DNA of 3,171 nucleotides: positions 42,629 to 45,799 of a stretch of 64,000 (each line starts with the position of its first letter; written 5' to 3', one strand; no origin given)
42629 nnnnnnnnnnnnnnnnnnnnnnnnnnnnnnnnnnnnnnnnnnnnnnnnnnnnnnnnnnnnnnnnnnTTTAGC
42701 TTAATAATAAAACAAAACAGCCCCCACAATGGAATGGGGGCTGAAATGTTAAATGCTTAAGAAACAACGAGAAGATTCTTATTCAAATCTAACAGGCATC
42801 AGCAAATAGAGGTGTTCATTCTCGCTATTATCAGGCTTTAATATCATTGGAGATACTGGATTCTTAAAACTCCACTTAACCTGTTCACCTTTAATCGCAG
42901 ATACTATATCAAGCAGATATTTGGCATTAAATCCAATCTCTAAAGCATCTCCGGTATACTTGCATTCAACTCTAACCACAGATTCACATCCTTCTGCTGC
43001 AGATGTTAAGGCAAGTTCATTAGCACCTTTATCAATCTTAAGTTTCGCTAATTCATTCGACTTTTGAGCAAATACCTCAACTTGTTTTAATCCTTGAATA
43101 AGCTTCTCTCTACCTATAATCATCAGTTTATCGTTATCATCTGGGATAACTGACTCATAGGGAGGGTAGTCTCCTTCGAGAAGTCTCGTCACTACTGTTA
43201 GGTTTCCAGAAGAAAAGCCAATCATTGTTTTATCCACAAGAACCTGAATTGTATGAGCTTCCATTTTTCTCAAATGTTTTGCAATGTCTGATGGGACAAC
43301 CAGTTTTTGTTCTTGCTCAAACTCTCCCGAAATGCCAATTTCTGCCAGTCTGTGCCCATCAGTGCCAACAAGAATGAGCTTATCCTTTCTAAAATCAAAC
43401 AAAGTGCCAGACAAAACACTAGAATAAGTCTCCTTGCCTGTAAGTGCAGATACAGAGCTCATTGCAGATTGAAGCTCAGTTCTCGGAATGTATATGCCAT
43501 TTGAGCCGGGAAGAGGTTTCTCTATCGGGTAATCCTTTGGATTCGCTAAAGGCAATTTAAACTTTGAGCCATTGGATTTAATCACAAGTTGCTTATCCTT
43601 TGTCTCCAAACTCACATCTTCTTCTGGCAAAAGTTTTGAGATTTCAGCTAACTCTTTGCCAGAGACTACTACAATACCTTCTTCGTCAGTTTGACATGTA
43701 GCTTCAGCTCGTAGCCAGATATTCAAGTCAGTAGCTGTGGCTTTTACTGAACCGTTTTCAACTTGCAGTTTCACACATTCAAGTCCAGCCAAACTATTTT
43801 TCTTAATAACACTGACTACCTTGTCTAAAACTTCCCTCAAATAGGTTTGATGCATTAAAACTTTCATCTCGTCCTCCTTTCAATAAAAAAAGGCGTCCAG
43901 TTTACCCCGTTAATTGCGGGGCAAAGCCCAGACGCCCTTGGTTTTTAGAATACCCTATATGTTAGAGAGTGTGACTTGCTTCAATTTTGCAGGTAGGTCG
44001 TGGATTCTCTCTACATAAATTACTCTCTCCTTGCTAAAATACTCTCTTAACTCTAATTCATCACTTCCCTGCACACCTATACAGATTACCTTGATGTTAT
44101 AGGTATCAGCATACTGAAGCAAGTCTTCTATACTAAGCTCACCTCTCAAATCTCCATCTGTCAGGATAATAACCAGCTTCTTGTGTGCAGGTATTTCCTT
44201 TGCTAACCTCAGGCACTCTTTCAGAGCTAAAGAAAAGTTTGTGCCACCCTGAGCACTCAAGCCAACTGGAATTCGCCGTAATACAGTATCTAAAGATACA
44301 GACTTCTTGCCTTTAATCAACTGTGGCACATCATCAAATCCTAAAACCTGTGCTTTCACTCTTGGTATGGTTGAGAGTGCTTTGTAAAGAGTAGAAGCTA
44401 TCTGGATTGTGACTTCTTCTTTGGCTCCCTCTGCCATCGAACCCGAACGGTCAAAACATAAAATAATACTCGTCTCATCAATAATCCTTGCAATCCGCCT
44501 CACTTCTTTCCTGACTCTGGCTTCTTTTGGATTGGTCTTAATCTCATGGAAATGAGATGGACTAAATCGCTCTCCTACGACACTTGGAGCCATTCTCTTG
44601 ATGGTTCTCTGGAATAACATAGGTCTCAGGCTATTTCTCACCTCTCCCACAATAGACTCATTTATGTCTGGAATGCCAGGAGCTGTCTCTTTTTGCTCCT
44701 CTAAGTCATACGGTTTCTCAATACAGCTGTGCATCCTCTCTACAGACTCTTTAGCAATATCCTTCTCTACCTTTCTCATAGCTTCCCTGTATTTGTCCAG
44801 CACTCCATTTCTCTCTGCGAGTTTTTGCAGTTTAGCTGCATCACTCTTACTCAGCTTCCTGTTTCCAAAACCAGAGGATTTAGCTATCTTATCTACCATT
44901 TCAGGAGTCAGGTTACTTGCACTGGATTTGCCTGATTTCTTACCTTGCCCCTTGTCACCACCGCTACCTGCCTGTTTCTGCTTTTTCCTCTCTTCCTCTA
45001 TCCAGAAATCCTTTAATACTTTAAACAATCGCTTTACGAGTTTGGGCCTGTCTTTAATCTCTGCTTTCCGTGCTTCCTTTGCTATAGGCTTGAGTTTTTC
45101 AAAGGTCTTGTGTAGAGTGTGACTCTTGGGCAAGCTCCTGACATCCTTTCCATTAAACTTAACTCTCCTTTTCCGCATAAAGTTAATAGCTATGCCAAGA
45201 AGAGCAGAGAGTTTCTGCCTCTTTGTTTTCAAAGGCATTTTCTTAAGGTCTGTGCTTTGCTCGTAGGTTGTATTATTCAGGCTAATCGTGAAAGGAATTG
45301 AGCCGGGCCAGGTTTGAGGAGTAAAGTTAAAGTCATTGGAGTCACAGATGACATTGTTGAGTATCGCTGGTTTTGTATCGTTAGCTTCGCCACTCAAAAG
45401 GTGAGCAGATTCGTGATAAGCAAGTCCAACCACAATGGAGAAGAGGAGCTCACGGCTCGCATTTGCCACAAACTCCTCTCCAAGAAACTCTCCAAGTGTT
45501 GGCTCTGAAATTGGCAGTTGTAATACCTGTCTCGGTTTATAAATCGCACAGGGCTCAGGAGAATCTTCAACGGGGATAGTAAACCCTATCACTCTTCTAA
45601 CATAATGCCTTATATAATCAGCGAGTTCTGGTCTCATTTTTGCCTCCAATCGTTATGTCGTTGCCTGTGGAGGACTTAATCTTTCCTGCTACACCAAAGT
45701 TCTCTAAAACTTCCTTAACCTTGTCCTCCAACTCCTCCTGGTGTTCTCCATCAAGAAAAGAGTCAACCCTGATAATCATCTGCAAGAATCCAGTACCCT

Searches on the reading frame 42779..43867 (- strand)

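Call 10: search_protein_families(library=pfam, proteins=[window:42779-43867:-], max_evalue=0.001)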
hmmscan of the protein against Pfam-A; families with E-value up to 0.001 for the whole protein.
window:42779-43867:- (362 aa): 3 families
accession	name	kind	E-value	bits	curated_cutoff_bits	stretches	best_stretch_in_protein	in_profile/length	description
PF00712.24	DNA_pol3_beta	-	1e-29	103.5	24.4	2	1-114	1-117/120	DNA polymerase III beta subunit, N-terminal domain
PF02767.21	DNA_pol3_beta_2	-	1.8e-22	80.2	27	2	127-235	2-115/116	DNA polymerase III beta subunit, central domain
PF02768.20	DNA_pol3_beta_3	-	1e-21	77.4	27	1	239-360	2-121/121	DNA polymerase III beta subunit, C-terminal domain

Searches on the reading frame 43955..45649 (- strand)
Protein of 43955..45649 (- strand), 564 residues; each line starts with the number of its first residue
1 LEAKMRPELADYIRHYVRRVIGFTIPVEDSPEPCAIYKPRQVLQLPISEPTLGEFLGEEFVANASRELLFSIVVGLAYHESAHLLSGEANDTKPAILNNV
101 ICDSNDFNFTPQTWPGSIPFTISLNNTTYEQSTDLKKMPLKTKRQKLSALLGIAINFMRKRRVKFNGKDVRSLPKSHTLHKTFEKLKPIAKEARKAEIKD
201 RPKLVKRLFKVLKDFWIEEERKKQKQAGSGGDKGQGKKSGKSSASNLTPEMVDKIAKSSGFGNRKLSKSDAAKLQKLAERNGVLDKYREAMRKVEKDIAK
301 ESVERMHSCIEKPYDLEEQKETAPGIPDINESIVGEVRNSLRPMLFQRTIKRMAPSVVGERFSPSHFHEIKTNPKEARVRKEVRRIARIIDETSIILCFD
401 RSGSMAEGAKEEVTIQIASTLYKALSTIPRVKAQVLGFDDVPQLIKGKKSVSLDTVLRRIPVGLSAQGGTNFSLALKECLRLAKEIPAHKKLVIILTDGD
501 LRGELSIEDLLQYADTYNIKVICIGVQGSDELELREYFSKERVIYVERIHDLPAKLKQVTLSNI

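Call 10: search_protein_families(library=pfam, proteins=[window:43955-45649:-], max_evalue=0.001)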
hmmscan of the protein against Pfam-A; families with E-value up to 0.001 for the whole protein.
window:43955-45649:- (564 aa): 4 families
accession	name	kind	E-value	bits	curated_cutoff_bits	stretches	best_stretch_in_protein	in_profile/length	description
PF00092.34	VWA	-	8.9e-10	39.5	23.8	1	395-545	2-158/174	von Willebrand factor type A domain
PF13519.12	VWA_2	-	6.3e-09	36.9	27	1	395-499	1-106/107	von Willebrand factor type A domain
PF05762.20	VWA_CoxE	-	1.4e-06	28.4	26.4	1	379-503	43-163/222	VWA domain containing CoxE-like protein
PF13768.12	VWA_3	-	0.00024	21.6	27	0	395-527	3-136/155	von Willebrand factor type A domain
